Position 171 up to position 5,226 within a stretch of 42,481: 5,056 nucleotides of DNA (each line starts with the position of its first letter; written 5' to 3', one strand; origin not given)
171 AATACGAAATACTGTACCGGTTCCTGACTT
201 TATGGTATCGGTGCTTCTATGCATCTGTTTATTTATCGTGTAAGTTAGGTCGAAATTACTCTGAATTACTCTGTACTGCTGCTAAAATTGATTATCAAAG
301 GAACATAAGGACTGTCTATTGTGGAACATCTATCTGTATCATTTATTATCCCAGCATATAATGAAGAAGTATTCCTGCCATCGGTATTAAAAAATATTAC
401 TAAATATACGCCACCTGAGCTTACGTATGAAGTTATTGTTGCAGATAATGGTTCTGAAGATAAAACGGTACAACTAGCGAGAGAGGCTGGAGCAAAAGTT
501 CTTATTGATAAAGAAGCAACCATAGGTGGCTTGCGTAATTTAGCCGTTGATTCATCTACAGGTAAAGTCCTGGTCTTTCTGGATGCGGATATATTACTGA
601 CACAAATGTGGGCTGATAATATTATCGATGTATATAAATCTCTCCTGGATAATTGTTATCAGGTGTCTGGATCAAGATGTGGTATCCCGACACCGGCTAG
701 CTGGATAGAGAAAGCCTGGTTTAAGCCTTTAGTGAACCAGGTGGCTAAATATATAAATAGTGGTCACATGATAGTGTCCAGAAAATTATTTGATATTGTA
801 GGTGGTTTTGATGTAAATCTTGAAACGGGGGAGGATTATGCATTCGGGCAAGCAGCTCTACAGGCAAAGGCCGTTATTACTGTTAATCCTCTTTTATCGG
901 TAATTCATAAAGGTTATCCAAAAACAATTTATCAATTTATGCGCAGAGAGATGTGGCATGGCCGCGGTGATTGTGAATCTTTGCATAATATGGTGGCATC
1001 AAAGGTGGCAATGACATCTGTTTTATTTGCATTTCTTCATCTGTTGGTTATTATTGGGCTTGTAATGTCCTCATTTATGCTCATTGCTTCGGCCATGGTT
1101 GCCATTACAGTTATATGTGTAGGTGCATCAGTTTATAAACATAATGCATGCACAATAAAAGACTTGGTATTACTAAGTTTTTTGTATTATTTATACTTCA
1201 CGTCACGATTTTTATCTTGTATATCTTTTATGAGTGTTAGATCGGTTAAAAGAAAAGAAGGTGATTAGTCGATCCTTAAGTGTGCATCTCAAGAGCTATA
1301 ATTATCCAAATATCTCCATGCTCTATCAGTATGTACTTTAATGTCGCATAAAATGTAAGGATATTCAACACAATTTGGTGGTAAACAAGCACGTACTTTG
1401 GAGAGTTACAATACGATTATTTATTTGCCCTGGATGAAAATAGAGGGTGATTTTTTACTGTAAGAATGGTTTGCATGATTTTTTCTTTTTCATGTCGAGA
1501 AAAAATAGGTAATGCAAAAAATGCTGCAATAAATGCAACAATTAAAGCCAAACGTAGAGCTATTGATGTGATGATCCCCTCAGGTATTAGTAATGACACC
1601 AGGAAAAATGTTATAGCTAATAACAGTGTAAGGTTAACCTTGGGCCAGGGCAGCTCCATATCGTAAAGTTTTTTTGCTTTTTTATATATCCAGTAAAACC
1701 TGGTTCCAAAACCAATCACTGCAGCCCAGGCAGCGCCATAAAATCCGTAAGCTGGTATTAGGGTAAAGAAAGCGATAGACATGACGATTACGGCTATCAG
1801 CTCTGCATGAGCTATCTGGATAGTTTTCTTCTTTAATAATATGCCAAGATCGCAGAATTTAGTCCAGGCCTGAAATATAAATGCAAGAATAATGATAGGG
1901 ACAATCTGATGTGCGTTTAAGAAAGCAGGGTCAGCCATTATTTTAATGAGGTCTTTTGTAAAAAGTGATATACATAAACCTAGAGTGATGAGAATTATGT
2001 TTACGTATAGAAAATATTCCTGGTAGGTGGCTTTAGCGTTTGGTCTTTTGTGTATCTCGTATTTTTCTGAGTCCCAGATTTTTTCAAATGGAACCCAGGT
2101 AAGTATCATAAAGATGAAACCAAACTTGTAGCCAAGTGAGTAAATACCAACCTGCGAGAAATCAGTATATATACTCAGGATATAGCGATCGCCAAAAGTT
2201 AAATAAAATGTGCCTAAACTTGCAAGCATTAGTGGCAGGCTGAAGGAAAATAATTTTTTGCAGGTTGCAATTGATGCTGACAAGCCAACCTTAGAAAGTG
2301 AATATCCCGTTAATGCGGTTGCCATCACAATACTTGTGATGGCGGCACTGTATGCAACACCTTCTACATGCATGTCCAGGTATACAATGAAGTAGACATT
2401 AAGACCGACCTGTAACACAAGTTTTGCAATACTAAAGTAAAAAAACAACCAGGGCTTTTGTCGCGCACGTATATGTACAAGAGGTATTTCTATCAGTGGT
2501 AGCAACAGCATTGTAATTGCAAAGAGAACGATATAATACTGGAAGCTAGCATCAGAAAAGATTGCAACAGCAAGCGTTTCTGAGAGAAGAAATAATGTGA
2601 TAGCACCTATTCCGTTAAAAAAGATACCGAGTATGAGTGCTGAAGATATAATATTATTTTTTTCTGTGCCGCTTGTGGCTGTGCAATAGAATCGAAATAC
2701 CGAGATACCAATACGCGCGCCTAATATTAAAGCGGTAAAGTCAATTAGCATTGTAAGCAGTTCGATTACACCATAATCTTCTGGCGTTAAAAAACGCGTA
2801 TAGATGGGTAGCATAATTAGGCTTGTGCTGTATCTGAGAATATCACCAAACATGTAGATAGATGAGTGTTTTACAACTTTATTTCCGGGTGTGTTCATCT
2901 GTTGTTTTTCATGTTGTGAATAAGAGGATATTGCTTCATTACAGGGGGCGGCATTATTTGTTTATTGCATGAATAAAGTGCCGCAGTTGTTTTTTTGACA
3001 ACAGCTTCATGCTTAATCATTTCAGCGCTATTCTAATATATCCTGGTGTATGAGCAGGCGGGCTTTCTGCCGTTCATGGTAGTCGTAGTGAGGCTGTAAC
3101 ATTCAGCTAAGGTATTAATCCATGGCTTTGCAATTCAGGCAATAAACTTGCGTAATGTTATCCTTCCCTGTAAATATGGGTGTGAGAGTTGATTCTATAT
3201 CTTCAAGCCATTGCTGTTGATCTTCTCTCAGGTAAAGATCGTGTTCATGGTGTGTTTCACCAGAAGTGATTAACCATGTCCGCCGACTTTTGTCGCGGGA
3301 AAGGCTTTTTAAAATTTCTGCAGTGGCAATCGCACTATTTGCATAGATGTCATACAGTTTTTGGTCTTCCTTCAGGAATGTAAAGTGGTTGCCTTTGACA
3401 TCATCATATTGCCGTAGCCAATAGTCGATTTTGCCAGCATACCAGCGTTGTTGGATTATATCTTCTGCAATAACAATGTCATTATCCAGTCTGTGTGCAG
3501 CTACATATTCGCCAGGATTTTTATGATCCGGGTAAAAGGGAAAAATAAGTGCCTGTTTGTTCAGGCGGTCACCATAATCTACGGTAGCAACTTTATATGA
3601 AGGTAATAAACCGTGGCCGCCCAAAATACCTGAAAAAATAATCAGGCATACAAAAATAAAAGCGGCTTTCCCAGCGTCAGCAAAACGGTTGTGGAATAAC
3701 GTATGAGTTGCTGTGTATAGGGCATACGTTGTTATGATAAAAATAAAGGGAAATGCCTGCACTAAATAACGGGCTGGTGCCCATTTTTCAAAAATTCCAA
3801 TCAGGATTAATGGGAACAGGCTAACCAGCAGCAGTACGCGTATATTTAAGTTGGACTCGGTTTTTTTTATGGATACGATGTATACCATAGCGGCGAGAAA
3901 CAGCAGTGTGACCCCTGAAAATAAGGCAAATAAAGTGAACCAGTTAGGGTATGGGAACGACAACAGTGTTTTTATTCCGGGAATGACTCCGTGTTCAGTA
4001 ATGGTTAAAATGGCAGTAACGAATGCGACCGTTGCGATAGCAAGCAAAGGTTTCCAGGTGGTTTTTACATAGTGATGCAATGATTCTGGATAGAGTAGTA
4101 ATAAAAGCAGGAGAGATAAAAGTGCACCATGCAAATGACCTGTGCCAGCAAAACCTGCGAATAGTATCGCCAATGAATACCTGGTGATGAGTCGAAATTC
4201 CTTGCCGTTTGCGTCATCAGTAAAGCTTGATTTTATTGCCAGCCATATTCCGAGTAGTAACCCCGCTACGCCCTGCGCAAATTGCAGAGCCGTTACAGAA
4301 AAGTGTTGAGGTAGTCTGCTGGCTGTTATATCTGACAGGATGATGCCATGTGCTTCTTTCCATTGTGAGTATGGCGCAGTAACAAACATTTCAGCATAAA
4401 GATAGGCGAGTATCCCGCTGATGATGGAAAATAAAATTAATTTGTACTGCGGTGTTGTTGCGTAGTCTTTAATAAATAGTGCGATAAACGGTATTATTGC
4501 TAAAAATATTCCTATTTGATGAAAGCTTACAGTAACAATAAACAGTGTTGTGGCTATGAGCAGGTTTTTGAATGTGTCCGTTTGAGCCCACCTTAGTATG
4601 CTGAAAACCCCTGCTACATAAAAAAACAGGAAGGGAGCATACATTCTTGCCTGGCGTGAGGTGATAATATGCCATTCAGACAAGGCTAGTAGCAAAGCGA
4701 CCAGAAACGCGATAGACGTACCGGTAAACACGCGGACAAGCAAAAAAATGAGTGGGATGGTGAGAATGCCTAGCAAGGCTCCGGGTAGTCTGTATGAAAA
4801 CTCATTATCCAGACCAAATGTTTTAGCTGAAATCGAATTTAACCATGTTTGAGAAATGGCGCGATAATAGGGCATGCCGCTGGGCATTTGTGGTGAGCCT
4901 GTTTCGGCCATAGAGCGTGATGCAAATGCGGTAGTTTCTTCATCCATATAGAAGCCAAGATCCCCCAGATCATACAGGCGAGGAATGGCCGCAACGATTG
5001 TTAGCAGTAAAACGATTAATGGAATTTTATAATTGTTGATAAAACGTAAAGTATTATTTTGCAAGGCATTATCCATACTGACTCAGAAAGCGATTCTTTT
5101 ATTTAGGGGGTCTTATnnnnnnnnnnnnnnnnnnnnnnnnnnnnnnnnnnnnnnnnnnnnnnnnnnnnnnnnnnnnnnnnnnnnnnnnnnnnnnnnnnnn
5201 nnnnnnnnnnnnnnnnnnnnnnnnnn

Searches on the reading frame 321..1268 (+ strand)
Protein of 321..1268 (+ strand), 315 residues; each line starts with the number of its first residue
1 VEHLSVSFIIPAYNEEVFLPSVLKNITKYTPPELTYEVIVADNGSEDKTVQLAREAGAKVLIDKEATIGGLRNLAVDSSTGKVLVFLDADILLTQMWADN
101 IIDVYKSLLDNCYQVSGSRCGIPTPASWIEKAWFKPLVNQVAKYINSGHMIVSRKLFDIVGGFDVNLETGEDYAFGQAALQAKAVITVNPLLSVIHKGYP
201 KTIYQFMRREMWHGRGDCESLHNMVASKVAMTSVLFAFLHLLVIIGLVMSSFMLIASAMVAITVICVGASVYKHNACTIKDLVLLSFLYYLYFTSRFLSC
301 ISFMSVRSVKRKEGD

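Call 6: search_protein_families(library=pfam, proteins=[window:321-1268:+], max_evalue=0.001)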
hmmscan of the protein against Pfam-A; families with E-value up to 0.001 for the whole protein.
window:321-1268:+ (315 aa): 4 families
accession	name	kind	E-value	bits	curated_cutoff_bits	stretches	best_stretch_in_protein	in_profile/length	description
PF00535.33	Glycos_transf_2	-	1.9e-18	67.4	23.3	1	7-113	1-111/168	Glycosyl transferase family 2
PF10111.15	Glyco_tranf_2_2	-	2.9e-07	30.7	27.3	0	7-95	1-96/276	Glycosyltransferase like family 2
PF13632.12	Glyco_trans_2_3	-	6.4e-05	23.3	27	1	150-264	77-192/198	Glycosyl transferase family group 2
PF13641.12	Glyco_tranf_2_3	-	0.00018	22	27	0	6-92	3-98/230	Glycosyltransferase like family 2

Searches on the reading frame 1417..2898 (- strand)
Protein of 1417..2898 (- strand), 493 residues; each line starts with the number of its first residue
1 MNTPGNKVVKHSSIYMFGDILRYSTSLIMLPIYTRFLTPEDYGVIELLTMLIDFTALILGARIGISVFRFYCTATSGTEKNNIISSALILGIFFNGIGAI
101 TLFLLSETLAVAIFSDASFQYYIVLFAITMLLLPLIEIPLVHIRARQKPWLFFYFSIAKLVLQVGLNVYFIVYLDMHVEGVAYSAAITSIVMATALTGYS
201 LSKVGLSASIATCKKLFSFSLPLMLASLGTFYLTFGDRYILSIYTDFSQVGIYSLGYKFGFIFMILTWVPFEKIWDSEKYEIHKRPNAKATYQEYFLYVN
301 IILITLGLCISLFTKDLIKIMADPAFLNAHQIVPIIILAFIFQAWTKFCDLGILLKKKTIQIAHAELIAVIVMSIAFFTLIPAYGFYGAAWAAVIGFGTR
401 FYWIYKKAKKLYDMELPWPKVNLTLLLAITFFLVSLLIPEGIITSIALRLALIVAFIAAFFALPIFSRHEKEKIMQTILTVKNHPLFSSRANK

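Call 6: search_protein_families(library=pfam, proteins=[window:1417-2898:-], max_evalue=0.001)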
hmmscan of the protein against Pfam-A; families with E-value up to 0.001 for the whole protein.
window:1417-2898:- (493 aa): 2 families
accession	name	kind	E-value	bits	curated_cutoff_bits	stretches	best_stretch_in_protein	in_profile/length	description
PF01943.22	Polysacc_synt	-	2e-12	47.6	28.2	1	9-261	2-252/274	Polysaccharide biosynthesis protein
PF13440.11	Polysacc_synt_3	-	6.4e-12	45.7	23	1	34-263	3-224/293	Polysaccharide biosynthesis protein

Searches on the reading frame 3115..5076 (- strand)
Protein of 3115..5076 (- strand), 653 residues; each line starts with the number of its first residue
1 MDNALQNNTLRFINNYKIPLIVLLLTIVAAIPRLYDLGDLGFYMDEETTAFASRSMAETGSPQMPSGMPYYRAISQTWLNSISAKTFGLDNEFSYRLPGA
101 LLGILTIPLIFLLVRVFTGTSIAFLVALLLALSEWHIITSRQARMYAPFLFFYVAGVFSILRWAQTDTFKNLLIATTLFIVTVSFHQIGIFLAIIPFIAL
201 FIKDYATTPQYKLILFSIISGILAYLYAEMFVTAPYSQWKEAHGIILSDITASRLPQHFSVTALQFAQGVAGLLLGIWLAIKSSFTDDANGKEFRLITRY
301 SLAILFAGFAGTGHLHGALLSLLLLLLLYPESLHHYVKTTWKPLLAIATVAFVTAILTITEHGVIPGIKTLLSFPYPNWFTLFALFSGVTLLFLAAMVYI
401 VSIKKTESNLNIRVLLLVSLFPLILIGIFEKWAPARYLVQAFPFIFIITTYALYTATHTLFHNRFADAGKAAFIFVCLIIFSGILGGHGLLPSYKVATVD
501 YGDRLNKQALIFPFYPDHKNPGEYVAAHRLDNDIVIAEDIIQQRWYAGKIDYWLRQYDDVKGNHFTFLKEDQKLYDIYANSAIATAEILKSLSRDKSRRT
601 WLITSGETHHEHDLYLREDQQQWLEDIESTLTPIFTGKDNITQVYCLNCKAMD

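Call 6: search_protein_families(library=pfam, proteins=[window:3115-5076:-], max_evalue=0.001)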
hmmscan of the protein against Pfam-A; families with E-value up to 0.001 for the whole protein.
window:3115-5076:- (653 aa): 2 families
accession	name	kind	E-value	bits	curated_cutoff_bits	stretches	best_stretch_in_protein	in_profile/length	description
PF02366.24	PMT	-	1.9e-09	37.9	22.7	1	75-184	65-176/245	Dolichyl-phosphate-mannose-protein mannosyltransferase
PF13231.12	PMT_2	-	6e-08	33.5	26.1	1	77-206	7-135/160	Dolichyl-phosphate-mannose-protein mannosyltransferase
